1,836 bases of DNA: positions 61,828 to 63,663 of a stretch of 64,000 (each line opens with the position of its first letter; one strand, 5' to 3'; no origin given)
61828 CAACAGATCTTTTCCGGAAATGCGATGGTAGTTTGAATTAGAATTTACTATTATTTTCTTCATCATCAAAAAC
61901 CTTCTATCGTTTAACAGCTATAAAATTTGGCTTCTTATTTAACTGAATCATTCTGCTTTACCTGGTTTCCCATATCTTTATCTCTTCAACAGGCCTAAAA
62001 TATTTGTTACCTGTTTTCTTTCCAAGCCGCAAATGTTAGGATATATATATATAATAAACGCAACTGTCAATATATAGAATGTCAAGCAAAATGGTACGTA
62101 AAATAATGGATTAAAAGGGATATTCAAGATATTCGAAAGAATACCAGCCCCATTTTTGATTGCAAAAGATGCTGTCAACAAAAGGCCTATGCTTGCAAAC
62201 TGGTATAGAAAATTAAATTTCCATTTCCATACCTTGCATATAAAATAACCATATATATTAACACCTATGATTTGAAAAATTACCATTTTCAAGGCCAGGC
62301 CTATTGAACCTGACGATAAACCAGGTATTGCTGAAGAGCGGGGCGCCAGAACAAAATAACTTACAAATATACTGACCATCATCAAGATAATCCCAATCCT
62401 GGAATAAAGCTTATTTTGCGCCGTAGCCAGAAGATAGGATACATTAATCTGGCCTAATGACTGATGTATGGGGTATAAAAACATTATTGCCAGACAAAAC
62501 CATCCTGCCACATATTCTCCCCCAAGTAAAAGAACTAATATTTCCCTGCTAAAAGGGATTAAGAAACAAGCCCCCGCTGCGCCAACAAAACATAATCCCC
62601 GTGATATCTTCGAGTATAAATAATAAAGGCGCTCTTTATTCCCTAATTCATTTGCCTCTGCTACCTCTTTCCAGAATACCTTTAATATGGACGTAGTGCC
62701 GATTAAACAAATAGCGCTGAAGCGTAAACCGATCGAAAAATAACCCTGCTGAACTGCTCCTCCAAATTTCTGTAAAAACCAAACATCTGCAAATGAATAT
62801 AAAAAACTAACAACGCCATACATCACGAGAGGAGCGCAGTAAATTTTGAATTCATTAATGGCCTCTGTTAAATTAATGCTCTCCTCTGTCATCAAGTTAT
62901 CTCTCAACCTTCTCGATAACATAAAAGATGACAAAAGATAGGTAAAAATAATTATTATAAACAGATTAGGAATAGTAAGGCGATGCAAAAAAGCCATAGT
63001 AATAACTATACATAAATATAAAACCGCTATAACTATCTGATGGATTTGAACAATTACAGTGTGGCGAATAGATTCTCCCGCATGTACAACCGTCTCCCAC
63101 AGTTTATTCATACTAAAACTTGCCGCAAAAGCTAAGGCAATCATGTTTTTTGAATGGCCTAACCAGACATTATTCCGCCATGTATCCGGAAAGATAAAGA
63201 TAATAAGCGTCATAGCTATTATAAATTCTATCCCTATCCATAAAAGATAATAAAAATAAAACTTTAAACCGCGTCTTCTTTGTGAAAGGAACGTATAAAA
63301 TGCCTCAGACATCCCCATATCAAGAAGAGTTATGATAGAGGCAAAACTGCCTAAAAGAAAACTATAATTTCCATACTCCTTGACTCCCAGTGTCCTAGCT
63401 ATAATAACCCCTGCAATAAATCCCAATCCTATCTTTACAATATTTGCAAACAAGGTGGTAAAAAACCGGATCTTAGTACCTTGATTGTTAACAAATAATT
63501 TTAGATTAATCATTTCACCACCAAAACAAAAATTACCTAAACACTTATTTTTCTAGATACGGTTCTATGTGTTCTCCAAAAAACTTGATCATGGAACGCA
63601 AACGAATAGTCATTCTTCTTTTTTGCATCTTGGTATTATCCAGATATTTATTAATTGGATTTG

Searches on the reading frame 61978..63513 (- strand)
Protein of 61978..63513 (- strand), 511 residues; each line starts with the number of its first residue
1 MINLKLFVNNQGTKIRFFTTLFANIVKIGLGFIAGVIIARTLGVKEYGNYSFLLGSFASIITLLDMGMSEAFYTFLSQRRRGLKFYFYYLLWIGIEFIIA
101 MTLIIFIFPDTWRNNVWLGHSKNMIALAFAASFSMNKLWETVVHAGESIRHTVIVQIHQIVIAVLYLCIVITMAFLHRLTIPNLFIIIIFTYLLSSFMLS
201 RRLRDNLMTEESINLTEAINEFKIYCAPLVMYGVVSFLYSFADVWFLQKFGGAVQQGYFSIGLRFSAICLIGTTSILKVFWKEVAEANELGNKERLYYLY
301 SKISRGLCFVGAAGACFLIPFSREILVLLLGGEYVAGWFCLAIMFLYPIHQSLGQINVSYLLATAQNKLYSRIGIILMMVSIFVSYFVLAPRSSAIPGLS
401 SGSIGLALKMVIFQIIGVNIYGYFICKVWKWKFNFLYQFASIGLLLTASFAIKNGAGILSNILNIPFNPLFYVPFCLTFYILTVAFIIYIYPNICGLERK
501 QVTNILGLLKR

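Call 10: search_protein_families(library=pfam, proteins=[window:61978-63513:-], max_evalue=0.00001)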
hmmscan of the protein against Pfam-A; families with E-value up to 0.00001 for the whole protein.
window:61978-63513:- (511 aa): 0 families

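Call 55: search_protein_families(library=ncbifam, proteins=[window:61978-63513:-], max_evalue=1e-10)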
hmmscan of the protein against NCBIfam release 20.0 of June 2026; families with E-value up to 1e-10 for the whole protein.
window:61978-63513:- (511 aa): 0 families

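Call 60: find_encoding_contigs(protein=window:61978-63513:-, flank=10000, max_places=2)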
Protein window:61978-63513:- (511 aa): no gene with exactly this product is on record in the collection.
